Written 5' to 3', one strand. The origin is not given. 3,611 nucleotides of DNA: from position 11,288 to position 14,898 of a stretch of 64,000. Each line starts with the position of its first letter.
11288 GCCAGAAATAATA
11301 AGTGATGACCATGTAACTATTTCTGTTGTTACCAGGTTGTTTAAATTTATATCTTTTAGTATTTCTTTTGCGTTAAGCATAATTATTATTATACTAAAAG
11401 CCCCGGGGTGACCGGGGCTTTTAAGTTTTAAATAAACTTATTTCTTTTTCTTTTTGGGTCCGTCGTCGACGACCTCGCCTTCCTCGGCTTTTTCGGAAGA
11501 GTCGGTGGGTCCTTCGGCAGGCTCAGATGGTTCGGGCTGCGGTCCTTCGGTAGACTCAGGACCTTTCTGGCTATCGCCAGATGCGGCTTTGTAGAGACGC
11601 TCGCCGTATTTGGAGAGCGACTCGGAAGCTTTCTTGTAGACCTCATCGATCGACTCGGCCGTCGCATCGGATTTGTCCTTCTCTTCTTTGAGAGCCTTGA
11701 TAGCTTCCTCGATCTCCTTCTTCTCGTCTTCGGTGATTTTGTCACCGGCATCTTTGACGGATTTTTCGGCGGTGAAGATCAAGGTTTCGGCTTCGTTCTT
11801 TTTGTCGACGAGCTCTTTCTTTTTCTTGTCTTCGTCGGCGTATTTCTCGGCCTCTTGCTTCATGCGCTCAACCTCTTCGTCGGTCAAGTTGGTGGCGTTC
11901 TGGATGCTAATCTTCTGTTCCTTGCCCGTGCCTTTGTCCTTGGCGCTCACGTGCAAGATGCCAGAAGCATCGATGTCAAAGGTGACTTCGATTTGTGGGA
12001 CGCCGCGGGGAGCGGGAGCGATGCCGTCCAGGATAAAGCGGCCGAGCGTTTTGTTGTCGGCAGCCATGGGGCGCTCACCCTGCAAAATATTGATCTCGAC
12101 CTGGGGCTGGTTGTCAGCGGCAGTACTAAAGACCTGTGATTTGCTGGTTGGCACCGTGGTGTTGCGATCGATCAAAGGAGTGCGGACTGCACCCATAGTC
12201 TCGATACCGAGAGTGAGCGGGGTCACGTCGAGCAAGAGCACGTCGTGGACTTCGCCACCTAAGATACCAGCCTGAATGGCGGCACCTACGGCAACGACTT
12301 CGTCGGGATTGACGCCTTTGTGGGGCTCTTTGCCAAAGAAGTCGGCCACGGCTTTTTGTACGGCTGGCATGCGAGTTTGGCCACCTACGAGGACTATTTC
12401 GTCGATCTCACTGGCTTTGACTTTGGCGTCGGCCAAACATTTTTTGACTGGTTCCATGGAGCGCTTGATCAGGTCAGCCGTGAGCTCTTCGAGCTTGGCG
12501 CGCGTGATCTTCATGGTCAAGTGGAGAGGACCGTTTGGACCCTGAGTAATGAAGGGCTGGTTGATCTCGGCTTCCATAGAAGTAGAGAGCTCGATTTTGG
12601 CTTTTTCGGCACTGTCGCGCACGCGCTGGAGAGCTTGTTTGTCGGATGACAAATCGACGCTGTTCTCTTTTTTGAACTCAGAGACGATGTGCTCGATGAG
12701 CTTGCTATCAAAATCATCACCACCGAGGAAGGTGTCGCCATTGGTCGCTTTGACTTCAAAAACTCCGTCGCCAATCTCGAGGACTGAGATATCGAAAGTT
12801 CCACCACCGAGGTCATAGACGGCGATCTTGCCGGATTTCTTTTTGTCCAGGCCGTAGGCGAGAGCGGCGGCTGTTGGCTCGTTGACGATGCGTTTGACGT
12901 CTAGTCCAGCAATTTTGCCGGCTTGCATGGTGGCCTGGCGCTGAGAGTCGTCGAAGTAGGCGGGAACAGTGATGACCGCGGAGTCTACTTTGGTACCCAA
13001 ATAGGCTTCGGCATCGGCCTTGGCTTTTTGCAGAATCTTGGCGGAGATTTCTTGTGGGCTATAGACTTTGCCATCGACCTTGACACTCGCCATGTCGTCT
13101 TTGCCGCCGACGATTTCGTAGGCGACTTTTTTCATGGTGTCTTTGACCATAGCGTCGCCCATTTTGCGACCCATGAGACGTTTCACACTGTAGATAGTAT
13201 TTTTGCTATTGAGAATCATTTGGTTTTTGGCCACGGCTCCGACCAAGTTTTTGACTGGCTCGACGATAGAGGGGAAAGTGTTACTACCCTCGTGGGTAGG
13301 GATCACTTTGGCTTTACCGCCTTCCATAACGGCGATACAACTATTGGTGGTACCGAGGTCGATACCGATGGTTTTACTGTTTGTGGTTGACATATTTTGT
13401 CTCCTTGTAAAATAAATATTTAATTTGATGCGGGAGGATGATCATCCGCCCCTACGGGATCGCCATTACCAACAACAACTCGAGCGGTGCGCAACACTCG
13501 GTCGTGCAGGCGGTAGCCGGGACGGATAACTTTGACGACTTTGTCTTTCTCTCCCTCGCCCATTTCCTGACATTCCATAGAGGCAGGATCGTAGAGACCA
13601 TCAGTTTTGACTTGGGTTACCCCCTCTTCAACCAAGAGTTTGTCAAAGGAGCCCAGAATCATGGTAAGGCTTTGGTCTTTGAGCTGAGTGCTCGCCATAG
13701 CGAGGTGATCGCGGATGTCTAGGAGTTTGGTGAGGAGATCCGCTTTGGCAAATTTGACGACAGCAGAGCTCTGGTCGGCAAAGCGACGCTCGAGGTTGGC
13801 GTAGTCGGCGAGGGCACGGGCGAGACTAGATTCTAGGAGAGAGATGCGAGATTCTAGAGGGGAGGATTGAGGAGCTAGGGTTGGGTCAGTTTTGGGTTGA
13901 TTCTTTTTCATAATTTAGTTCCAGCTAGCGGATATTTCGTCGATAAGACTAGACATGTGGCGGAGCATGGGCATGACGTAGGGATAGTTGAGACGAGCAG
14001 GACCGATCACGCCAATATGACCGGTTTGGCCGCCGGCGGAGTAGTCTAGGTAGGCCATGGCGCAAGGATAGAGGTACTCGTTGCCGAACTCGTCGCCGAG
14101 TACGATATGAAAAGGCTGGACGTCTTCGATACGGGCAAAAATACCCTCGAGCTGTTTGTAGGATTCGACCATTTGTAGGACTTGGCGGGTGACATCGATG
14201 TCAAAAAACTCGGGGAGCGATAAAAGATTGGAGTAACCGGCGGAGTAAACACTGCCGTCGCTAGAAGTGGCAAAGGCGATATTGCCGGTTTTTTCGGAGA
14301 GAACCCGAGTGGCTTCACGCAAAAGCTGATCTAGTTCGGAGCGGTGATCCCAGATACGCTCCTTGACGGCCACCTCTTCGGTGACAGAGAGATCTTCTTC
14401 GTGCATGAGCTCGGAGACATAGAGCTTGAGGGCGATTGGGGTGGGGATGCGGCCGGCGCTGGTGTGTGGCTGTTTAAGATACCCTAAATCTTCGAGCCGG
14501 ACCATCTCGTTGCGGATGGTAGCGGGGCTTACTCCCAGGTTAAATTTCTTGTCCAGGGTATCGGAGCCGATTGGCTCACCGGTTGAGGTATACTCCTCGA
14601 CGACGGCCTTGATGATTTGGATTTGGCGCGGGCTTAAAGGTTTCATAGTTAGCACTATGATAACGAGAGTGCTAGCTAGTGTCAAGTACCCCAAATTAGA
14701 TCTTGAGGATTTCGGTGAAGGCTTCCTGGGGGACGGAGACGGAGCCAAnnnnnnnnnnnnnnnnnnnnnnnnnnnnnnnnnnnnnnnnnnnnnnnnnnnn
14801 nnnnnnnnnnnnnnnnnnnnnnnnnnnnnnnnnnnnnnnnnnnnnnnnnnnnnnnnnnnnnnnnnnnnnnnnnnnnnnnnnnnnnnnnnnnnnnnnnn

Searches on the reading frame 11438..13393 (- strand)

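Call 19: search_protein_families(library=pfam, proteins=[window:11438-13393:-], max_evalue=0.01)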
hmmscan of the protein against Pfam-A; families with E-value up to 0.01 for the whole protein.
window:11438-13393:- (651 aa): 3 families
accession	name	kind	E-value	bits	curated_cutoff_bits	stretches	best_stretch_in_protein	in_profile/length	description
PF00012.26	HSP70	-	2.4e-249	829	20.6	1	9-601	2-598/599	Hsp70 protein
PF06723.19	MreB_Mbl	-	5.3e-16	58.8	27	1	114-373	71-317/327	MreB/Mbl protein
PF02782.22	FGGY_C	-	1.1e-05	25.7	27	1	316-377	145-196/198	FGGY family of carbohydrate kinases, C-terminal domain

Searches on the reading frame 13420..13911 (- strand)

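Call 19: search_protein_families(library=pfam, proteins=[window:13420-13911:-], max_evalue=0.01)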
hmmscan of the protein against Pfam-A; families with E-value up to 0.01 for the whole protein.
window:13420-13911:- (163 aa): 1 family
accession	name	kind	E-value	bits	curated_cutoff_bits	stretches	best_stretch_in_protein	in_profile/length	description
PF01025.24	GrpE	-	3.4e-24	85.8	25.8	1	9-148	13-164/165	GrpE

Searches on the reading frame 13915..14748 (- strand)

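Call 19: search_protein_families(library=pfam, proteins=[window:13915-14748:-], max_evalue=0.01)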
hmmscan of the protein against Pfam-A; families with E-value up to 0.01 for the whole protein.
window:13915-14748:- (277 aa): 3 families
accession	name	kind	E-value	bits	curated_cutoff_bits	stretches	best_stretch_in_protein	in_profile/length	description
PF01628.27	HrcA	-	3.2e-17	63.7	22.2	1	128-259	94-215/215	HrcA protein C terminal domain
PF01726.22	LexA_DNA_bind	-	0.00088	19.4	23.7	1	35-93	1-58/65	LexA DNA binding domain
PF03444.21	HrcA_DNA-bdg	-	0.0015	18.6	21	1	38-106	2-69/79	Winged helix-turn-helix transcription repressor, HrcA DNA-binding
